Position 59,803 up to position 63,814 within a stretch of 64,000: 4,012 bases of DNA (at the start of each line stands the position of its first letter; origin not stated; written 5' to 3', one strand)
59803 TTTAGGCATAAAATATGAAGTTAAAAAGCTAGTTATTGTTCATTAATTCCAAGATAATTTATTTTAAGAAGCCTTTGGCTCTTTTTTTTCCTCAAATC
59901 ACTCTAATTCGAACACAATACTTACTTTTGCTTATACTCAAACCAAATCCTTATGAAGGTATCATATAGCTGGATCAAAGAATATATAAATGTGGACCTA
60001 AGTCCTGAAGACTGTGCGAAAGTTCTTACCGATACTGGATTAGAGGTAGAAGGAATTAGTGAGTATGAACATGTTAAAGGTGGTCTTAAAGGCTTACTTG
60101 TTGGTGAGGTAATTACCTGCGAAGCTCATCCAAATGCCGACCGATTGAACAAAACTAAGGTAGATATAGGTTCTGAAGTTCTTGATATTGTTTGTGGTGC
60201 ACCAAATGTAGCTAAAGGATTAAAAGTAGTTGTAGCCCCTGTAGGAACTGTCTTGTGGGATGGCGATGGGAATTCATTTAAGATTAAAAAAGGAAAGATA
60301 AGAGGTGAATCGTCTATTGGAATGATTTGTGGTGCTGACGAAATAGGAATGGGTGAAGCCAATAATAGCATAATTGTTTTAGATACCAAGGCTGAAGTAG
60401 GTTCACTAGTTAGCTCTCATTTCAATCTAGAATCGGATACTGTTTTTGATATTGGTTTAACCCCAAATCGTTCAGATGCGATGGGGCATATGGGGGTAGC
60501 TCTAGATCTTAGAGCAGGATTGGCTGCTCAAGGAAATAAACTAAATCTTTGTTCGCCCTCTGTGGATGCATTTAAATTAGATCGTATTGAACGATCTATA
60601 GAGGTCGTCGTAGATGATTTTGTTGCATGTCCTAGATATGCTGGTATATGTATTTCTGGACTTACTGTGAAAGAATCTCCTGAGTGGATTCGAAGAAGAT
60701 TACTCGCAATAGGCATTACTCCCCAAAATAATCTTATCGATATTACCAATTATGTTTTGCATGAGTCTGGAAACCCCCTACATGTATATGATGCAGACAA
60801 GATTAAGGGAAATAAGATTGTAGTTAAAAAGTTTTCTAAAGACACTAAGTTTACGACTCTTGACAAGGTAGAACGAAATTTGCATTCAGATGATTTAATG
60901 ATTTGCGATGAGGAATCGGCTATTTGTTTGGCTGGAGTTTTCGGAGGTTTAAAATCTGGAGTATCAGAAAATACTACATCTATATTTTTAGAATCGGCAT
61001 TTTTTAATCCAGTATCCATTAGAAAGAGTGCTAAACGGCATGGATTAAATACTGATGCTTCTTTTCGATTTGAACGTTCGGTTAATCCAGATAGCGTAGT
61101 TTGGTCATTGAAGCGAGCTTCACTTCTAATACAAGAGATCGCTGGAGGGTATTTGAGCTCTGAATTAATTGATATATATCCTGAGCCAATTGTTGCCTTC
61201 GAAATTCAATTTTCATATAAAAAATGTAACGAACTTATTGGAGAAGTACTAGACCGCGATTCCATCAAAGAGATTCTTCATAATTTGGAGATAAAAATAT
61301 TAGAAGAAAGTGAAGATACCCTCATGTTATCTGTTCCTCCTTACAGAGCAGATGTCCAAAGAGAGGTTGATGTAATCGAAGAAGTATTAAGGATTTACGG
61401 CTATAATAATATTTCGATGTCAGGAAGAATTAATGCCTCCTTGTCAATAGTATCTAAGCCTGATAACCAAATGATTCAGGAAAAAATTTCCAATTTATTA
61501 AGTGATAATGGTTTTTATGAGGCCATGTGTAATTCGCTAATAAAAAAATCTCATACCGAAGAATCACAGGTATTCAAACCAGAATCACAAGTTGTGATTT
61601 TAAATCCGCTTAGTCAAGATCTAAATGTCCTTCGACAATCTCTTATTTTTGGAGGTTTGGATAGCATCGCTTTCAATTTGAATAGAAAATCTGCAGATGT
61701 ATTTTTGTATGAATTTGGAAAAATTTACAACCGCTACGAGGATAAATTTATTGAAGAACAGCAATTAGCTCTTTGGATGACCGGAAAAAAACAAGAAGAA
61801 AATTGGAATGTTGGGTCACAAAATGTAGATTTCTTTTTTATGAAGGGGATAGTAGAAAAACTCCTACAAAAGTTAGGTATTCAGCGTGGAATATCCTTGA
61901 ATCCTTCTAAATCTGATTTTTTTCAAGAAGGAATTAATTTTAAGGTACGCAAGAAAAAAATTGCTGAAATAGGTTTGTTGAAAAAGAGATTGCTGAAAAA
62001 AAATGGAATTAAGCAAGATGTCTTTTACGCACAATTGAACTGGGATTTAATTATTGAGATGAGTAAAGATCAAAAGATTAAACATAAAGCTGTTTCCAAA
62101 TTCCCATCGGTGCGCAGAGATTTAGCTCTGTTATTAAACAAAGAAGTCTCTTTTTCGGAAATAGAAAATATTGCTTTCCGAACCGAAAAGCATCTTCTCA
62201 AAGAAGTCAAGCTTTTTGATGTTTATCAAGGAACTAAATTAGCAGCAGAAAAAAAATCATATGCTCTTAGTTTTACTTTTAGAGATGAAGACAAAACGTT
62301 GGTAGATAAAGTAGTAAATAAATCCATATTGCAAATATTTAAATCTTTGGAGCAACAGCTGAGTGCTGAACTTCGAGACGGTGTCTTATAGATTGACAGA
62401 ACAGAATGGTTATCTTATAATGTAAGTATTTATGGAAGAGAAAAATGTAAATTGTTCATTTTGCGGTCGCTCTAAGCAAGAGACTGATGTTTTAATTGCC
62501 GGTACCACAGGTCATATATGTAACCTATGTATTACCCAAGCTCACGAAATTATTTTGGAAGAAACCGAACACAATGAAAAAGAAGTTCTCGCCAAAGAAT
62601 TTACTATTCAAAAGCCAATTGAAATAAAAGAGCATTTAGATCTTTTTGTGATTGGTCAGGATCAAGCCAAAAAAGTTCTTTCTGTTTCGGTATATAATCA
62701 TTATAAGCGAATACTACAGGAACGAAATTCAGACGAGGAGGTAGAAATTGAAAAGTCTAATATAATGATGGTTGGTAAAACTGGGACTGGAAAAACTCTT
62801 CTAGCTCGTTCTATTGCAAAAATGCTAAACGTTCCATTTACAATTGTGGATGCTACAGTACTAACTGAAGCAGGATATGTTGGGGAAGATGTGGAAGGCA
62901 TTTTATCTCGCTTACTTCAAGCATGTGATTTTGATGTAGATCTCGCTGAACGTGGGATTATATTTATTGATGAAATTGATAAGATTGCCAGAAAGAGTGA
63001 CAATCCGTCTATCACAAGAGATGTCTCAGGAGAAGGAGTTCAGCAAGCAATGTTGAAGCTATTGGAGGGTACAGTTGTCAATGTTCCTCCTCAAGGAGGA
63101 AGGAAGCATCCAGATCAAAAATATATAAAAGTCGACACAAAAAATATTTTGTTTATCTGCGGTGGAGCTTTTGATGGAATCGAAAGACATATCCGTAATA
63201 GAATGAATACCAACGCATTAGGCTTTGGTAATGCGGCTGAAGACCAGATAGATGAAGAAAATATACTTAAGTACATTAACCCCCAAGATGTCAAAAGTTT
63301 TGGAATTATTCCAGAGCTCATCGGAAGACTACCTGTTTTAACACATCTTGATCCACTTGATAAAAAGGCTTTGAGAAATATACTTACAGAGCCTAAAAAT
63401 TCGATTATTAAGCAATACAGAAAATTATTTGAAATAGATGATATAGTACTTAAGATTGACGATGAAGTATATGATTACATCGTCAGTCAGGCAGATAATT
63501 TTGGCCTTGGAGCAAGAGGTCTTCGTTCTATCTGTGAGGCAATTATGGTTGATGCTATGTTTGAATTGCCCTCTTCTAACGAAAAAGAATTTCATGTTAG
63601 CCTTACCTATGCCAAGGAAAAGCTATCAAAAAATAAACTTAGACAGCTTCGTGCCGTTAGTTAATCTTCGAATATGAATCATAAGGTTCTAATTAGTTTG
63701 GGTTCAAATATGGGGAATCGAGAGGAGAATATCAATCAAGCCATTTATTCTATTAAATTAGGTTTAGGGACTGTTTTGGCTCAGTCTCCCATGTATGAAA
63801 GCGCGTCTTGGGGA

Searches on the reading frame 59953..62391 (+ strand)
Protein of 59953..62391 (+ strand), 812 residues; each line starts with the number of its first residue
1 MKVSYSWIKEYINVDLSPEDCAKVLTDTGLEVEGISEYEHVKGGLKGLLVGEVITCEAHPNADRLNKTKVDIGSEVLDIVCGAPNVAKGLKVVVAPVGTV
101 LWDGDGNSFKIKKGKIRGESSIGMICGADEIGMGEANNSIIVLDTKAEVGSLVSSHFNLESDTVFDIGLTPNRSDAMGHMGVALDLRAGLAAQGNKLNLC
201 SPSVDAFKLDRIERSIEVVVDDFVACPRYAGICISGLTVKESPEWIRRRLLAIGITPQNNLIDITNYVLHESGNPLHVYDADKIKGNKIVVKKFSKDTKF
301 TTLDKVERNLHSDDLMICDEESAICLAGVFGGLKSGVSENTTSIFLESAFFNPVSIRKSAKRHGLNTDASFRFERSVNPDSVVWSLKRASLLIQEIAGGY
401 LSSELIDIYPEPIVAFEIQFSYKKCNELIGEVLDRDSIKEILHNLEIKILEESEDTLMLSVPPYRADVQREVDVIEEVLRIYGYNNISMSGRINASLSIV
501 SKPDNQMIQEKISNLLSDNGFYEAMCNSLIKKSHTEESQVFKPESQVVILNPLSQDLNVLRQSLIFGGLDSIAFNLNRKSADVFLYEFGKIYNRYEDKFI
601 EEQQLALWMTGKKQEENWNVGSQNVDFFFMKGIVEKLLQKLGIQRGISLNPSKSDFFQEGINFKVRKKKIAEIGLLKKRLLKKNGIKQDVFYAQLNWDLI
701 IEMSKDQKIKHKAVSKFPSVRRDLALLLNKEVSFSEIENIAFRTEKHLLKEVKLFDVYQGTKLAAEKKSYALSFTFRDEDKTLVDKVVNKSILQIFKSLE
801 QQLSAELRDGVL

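Call 42: search_protein_families(library=pfam, max_evalue=0.00001, proteins=[window:59953-62391:+])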
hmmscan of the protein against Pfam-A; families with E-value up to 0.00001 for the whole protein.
window:59953-62391:+ (812 aa): 5 families
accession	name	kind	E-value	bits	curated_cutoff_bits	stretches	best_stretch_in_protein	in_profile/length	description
PF03483.22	B3_4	-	8.9e-65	218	29.3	1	225-398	1-174/174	B3/4 domain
PF17759.6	tRNA_synthFbeta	-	1.2e-45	156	22.4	1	501-697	14-214/214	Phenylalanyl tRNA synthetase beta chain CLM domain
PF03147.19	FDX-ACB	-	6e-28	97.6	31.1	1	715-808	1-94/94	Ferredoxin-fold anticodon binding domain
PF03484.21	B5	-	9.8e-26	90.2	28.6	1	418-484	1-67/67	tRNA synthetase B5 domain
PF01588.26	tRNA_bind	-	3.2e-20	72.5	27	1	49-151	2-95/96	Putative tRNA binding domain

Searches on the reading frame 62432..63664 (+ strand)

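Call 42: search_protein_families(library=pfam, max_evalue=0.00001, proteins=[window:62432-63664:+])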
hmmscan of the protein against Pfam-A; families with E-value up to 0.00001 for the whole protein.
window:62432-63664:+ (410 aa): 5 families
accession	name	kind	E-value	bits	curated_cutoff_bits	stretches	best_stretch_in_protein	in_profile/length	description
PF07724.20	AAA_2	-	2.2e-32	112.8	27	1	107-302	2-165/166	AAA domain (Cdc48 subfamily)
PF00004.35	AAA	-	3.7e-17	63.4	21.2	1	111-259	1-124/131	ATPase family associated with various cellular activities (AAA)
PF06689.19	zf-C4_ClpX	-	2.8e-14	53.2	27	1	7-42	2-38/39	ClpX C4-type zinc finger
PF10431.15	ClpB_D2-small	-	2.1e-08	34.5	21.9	1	309-384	1-72/81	C-terminal, D2-small domain, of ClpB protein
PF07728.20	AAA_5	-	1.1e-06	29.2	22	1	110-187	1-80/139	AAA domain (dynein-related subfamily)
